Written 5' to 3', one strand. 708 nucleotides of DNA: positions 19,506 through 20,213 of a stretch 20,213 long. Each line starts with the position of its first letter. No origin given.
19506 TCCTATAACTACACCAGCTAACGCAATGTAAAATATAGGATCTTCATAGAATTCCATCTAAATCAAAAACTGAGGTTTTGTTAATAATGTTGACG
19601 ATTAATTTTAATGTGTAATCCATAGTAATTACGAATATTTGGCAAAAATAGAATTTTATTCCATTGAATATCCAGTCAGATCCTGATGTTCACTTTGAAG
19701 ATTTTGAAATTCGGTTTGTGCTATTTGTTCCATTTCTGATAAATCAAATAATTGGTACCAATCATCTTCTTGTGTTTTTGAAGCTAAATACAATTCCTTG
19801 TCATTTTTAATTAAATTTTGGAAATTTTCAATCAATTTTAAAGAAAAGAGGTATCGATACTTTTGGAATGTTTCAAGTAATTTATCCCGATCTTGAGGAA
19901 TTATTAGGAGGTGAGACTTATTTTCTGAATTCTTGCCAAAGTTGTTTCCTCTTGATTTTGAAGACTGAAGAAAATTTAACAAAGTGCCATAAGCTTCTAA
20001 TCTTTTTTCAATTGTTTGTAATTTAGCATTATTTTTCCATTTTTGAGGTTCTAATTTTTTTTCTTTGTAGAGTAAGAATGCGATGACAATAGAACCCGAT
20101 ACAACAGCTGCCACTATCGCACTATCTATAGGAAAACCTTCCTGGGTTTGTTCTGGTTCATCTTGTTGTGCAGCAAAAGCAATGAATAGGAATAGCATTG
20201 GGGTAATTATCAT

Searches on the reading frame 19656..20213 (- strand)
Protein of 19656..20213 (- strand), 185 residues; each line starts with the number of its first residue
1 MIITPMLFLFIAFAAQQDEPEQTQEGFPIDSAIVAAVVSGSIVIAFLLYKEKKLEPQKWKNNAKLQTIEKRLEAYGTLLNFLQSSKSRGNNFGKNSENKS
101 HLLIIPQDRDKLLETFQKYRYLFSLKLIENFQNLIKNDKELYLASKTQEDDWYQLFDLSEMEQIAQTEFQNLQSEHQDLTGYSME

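Call 41: find_encoding_contigs(protein=window:19656-20213:-, flank=10000, max_places=6)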
Protein window:19656-20213:- (185 aa): 1 contig read that carries it; 1 place shown.
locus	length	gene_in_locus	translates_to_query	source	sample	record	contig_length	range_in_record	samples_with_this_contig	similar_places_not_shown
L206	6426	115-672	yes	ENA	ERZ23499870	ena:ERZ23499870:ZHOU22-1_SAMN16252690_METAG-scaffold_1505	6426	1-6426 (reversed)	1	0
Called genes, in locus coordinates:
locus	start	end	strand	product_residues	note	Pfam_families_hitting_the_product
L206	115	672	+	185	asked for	-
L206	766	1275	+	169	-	-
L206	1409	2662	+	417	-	-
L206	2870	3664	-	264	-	-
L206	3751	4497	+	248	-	-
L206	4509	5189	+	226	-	-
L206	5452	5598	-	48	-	-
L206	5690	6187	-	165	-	-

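Call 43: search_protein_families(library=phrogs, proteins=[window:19656-20213:-], max_evalue=0.01)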
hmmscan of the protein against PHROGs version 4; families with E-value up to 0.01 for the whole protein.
window:19656-20213:- (185 aa): 1 family
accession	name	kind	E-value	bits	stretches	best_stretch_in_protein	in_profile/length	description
phrog_13166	-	unknown function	0.0027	18.4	1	32-159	31-163/245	-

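Call 44: search_protein_families(library=padloc, proteins=[window:19656-20213:-], max_evalue=0.01)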
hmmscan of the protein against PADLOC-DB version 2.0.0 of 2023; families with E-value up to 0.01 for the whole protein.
window:19656-20213:- (185 aa): 1 family
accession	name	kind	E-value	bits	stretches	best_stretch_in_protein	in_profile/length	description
PDLC00564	JetA3|JetA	-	9.7e-05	19.6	1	45-180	254-385/488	Unknown function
